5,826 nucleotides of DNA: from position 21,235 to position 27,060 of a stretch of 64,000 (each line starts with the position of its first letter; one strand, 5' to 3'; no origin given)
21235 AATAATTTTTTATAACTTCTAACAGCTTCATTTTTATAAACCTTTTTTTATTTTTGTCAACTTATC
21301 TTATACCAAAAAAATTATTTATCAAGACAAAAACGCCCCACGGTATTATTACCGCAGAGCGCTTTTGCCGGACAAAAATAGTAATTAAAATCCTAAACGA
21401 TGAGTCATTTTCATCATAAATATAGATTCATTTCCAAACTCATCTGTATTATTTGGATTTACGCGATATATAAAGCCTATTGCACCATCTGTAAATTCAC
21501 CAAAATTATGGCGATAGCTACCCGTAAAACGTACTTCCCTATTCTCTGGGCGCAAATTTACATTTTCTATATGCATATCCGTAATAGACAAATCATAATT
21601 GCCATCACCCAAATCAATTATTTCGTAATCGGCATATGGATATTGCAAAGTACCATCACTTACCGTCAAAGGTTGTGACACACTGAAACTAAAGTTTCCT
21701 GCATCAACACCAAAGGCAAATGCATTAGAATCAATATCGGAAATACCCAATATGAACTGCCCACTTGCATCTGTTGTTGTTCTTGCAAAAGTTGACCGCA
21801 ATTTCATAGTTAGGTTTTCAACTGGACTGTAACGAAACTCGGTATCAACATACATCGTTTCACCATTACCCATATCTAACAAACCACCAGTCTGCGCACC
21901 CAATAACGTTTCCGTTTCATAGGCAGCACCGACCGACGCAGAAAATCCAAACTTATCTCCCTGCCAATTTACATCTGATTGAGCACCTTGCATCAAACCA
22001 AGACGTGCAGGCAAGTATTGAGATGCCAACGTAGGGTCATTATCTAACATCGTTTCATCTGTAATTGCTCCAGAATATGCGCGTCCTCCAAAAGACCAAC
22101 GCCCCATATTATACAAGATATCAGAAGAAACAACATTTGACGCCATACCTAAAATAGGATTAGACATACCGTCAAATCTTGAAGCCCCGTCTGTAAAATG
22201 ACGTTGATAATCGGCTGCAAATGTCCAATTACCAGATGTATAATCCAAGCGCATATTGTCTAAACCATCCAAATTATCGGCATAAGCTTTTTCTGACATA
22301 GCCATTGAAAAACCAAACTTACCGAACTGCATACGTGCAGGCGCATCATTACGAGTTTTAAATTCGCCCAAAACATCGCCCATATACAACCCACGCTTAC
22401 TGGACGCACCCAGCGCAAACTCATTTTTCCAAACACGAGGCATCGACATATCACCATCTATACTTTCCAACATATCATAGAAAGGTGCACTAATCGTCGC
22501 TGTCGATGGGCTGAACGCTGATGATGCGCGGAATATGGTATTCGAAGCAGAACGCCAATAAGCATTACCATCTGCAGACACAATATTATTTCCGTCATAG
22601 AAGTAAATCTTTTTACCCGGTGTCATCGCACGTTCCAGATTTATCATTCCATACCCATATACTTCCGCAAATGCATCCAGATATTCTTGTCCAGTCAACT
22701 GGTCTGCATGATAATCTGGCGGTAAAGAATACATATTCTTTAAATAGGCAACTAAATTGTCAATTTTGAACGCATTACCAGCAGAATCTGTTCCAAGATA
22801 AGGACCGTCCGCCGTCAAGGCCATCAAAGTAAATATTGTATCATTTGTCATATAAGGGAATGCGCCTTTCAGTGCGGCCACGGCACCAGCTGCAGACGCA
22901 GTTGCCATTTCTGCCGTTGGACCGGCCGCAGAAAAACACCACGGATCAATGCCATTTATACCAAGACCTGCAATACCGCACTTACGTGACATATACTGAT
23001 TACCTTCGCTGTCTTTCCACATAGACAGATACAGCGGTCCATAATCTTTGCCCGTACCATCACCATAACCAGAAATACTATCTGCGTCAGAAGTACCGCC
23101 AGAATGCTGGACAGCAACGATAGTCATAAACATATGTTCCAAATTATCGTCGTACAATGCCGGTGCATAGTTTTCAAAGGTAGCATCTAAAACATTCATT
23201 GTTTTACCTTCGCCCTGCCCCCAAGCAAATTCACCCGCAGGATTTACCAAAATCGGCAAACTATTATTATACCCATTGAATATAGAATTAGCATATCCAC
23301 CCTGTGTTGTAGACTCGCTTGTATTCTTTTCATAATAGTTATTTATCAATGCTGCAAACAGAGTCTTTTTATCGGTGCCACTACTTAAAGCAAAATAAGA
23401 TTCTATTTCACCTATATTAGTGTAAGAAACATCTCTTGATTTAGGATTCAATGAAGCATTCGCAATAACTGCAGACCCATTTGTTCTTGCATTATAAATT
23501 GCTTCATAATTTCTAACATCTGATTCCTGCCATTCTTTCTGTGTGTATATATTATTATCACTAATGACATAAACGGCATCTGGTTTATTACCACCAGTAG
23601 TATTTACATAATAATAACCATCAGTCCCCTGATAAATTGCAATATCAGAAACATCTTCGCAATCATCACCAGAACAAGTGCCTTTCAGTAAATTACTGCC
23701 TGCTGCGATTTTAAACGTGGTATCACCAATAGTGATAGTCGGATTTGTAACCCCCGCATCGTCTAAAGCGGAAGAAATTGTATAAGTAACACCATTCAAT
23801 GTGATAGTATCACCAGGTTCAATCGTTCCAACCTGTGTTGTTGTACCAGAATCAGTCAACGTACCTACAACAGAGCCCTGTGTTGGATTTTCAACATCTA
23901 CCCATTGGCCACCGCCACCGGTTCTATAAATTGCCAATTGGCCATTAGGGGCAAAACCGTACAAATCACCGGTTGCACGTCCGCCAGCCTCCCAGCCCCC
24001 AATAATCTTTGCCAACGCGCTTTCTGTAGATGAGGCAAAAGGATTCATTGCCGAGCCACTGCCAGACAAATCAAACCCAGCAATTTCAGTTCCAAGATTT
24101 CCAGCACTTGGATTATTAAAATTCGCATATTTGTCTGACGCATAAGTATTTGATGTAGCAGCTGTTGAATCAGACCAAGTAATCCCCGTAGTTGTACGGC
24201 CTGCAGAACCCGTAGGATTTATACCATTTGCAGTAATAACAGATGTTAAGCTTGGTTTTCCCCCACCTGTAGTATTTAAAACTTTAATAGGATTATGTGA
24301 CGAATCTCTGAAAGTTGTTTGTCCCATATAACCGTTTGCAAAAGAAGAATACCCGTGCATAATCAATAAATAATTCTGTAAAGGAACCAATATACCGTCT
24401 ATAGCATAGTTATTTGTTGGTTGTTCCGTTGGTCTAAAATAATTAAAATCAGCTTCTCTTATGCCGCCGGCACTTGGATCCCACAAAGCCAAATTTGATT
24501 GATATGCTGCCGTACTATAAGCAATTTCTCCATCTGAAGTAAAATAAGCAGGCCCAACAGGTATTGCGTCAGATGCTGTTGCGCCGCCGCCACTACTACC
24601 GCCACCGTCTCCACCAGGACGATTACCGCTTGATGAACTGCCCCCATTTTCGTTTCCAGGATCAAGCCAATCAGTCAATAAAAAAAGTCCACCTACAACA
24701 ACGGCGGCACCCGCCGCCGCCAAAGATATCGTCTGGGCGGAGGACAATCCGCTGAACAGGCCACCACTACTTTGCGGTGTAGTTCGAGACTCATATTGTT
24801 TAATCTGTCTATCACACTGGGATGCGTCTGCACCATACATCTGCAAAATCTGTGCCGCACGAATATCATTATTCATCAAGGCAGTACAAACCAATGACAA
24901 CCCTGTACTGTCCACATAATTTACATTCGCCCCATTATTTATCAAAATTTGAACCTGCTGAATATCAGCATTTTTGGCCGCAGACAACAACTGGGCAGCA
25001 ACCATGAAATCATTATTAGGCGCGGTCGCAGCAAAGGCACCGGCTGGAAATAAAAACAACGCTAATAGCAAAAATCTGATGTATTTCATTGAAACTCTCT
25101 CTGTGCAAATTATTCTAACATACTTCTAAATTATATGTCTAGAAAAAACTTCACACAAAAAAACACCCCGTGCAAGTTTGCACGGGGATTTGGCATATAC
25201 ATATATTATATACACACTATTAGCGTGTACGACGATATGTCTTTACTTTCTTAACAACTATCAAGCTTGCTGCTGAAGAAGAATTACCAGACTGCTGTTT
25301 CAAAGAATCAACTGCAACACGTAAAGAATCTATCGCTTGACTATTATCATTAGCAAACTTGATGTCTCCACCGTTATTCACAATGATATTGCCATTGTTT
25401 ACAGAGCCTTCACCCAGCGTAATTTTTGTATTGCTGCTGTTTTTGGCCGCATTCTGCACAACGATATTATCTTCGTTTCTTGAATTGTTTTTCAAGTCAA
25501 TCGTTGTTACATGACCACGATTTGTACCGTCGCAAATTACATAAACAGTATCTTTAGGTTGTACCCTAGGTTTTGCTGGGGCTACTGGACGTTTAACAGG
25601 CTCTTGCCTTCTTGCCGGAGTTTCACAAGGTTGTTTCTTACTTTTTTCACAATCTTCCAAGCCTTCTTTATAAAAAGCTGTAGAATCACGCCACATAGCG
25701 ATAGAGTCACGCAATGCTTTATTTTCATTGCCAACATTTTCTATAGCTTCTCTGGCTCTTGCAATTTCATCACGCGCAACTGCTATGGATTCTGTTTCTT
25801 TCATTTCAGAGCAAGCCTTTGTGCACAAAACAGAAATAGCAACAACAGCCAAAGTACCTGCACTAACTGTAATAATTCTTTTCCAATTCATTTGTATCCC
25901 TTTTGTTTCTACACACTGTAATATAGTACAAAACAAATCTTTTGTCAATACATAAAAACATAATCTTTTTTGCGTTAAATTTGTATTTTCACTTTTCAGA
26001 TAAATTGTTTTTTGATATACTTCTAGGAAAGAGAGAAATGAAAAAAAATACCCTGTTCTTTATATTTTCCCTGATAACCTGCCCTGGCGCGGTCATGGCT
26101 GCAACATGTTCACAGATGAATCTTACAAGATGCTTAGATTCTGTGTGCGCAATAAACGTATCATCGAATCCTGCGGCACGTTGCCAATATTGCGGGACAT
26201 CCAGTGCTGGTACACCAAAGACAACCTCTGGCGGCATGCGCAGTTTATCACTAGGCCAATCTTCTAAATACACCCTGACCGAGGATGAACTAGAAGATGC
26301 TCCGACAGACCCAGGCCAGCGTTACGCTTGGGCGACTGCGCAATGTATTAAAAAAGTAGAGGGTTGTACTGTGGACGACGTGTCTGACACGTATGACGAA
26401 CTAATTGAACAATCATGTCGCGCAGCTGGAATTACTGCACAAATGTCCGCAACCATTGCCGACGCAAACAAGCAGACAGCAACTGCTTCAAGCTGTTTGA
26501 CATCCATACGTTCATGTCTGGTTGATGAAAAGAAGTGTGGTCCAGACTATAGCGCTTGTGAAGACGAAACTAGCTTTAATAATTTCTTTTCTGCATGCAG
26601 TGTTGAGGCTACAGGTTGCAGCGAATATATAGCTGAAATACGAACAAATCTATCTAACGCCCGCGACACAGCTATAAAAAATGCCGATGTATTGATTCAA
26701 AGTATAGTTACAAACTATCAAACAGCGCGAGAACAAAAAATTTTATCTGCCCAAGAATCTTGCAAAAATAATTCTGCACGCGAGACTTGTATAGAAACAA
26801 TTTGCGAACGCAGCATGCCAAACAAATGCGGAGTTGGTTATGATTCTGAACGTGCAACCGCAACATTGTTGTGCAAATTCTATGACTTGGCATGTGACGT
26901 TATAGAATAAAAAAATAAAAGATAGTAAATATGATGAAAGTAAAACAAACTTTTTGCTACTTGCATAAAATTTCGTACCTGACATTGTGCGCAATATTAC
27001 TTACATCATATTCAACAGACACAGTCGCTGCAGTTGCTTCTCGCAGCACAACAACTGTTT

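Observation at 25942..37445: Locus of paralogous signal-peptide, cysteine-rich surface proteins with a recurring CGxD[FY]xxC motif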

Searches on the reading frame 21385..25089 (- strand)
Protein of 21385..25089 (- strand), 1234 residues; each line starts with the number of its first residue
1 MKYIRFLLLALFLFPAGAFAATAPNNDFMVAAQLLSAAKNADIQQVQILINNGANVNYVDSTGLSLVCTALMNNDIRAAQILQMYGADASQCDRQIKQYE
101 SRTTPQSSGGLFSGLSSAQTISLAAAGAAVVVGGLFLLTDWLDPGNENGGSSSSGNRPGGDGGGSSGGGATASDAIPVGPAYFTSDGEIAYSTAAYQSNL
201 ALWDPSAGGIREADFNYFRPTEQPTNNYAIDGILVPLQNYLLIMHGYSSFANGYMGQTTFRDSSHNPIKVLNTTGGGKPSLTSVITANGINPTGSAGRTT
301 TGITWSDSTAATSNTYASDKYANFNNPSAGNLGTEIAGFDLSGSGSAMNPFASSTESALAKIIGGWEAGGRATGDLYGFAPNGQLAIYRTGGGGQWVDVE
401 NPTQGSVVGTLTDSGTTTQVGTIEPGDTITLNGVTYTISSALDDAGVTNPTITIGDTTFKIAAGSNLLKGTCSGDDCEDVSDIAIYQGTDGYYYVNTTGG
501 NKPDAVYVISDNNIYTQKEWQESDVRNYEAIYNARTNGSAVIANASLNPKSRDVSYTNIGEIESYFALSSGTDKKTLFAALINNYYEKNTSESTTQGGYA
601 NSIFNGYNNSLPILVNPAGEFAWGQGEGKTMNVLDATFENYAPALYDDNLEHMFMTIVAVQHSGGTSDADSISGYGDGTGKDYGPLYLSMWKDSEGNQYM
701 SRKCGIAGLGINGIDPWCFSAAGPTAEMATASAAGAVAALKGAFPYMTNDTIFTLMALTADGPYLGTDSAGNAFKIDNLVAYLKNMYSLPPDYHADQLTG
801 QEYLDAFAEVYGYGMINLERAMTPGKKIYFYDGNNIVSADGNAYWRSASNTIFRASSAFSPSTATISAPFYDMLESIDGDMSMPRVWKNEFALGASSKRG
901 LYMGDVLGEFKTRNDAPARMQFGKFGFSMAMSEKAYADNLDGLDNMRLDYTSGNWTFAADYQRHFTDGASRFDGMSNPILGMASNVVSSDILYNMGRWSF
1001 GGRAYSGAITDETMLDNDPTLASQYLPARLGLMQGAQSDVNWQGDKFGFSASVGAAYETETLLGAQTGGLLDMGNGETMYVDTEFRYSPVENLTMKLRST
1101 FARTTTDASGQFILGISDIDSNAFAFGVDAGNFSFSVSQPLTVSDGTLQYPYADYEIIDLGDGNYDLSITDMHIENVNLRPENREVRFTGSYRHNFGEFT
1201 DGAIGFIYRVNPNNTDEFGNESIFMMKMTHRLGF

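Call 3: search_protein_families(library=pfam, proteins=[window:21385-25089:-], max_evalue=0.1)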
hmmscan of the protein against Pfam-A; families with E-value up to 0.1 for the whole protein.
window:21385-25089:- (1234 aa): 3 families
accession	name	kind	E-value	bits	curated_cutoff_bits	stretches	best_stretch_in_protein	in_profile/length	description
PF13637.12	Ank_4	-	0.00011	22.8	22.7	1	34-82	1-49/50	Ankyrin repeats (many copies)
PF12796.13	Ank_2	-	0.011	16.7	27.3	1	36-89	3-86/90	Ankyrin repeats (3 copies)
PF05354.17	Phage_attach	-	0.059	14.4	26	0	417-445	62-90/99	Phage Head-Tail Attachment protein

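Call 4: search_protein_families(library=ncbifam, proteins=[window:21385-25089:-], max_evalue=0.1)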
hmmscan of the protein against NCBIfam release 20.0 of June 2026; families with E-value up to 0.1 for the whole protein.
window:21385-25089:- (1234 aa): 2 families
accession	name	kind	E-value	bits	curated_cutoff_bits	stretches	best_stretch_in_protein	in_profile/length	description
NF043023.1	T4SS_AnkH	equivalog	0.048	12.4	600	1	34-89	36-91/467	Dot/Icm T4SS effector AnkH/LegA3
NF043029.1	T4SS_AnkY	equivalog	0.053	12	600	1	33-98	461-526/543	Dot/Icm T4SS effector AnkY/LegA9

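Call 91: search_protein_families(library=phrogs, proteins=[window:21385-25089:-], max_evalue=0.01)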
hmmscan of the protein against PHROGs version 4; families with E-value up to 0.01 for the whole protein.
window:21385-25089:- (1234 aa): 1 family
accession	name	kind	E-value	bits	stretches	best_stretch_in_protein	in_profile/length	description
phrog_9049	-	unknown function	0.0086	12.9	0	34-91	3128-3186/4700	-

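Call 92: search_protein_families(library=padloc, proteins=[window:21385-25089:-], max_evalue=0.01)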
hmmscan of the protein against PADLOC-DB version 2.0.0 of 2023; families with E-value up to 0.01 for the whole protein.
window:21385-25089:- (1234 aa): 1 family
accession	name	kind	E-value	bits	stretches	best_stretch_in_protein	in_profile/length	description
PDLC04783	PDC-M72A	-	0.0003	18.2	1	32-92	199-325/392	-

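Call 106: search_solved_structures(query=window:21385-25089:-, max_evalue=1)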
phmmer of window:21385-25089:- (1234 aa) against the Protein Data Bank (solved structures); distinct sequences matched with E-value up to 1: 244 (the best 60 are shown).
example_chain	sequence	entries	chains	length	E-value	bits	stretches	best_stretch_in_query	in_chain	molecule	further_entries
5leb_A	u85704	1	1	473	4.1e-20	74.7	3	28-94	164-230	DDD_D12_06_D12_06_D12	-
5le2_A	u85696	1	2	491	4.4e-19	71.3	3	32-94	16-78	DDD_D12_15_D12_15_D12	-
6mol_A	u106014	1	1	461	9.8e-17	63.5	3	26-93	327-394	Monoextended DARPin R12 (M_R12)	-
6f5e_A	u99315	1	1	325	9.3e-16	60.3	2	32-91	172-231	DD_D12_10_47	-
5lec_A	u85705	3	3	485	1e-15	60.1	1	32-94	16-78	DDD_D12_12_D12_12_D12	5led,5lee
5lel_A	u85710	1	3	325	2e-14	55.9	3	32-93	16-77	DD_Off7_10_3G124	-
5le7_A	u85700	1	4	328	4.7e-14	54.6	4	32-94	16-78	DD_D12_13_D12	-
5le8_A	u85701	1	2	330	1.4e-13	53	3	32-94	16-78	DD_D12_15_D12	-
5le3_A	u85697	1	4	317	1.5e-13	53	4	32-94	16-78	DD_D12_09_D12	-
5le9_A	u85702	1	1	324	1.8e-13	52.6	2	32-93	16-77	DD_Off7_09_3G124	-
5le6_A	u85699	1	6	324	5e-13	51.2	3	32-94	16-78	DD_D12_09_D12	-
5lea_A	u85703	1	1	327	2.7e-12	48.8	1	32-93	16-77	DD_Off7_12_3G124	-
5ma4_A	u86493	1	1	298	4.3e-12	48.1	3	31-93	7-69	K7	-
5lem_A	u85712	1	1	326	1.1e-11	46.8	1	32-93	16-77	DD_Off7_11_3G124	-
5mak_A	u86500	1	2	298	1.6e-11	46.2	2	31-93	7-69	R7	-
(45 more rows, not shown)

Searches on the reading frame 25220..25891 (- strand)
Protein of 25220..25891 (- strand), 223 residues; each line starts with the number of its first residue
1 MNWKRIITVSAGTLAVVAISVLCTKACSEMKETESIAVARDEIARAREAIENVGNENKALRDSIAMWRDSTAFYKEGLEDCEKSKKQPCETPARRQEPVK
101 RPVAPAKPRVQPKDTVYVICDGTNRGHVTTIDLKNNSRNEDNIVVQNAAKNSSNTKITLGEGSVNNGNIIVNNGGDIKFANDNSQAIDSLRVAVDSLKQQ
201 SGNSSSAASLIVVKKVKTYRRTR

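Call 3: search_protein_families(library=pfam, proteins=[window:25220-25891:-], max_evalue=0.1)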
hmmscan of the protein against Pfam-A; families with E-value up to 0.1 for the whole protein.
window:25220-25891:- (223 aa): 0 families

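Call 4: search_protein_families(library=ncbifam, proteins=[window:25220-25891:-], max_evalue=0.1)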
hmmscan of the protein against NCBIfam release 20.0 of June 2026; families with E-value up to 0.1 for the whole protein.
window:25220-25891:- (223 aa): 2 families
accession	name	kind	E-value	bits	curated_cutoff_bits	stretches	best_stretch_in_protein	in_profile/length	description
NF040683.1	PorC_Meth_Thtga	equivalog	0.016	14.9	270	1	129-206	56-130/177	pyruvate synthase subunit PorC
NF052674.1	SAXB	equivalog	0.046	14.1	95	1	16-91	8-83/111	SoxAX-binding protein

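Call 91: search_protein_families(library=phrogs, proteins=[window:25220-25891:-], max_evalue=0.01)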
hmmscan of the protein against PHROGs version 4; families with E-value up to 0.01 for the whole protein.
window:25220-25891:- (223 aa): 0 families

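Call 92: search_protein_families(library=padloc, proteins=[window:25220-25891:-], max_evalue=0.01)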
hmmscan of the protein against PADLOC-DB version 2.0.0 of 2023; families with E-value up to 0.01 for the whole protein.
window:25220-25891:- (223 aa): 0 families

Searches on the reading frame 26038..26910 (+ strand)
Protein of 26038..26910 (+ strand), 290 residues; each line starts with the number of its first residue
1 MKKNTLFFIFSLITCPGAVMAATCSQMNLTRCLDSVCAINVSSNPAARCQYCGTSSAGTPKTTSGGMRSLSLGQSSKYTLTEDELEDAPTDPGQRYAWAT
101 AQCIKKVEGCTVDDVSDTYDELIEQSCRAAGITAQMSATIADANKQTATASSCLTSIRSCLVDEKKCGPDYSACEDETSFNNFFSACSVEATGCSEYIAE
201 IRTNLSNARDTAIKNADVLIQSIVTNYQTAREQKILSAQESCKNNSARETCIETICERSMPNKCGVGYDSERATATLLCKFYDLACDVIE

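Call 3: search_protein_families(library=pfam, proteins=[window:26038-26910:+], max_evalue=0.1)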
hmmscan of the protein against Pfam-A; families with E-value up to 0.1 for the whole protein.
window:26038-26910:+ (290 aa): 0 families

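Call 4: search_protein_families(library=ncbifam, proteins=[window:26038-26910:+], max_evalue=0.1)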
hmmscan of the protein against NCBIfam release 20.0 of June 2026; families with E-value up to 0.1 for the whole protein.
window:26038-26910:+ (290 aa): 0 families

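Call 91: search_protein_families(library=phrogs, proteins=[window:26038-26910:+], max_evalue=0.01)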
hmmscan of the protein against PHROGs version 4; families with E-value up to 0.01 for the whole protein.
window:26038-26910:+ (290 aa): 1 family
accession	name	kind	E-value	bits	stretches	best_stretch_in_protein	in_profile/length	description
phrog_7951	-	integration and excision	0.00068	18.6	1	91-179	270-356/990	transposase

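Call 92: search_protein_families(library=padloc, proteins=[window:26038-26910:+], max_evalue=0.01)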
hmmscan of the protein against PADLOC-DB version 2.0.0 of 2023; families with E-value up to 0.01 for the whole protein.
window:26038-26910:+ (290 aa): 0 families
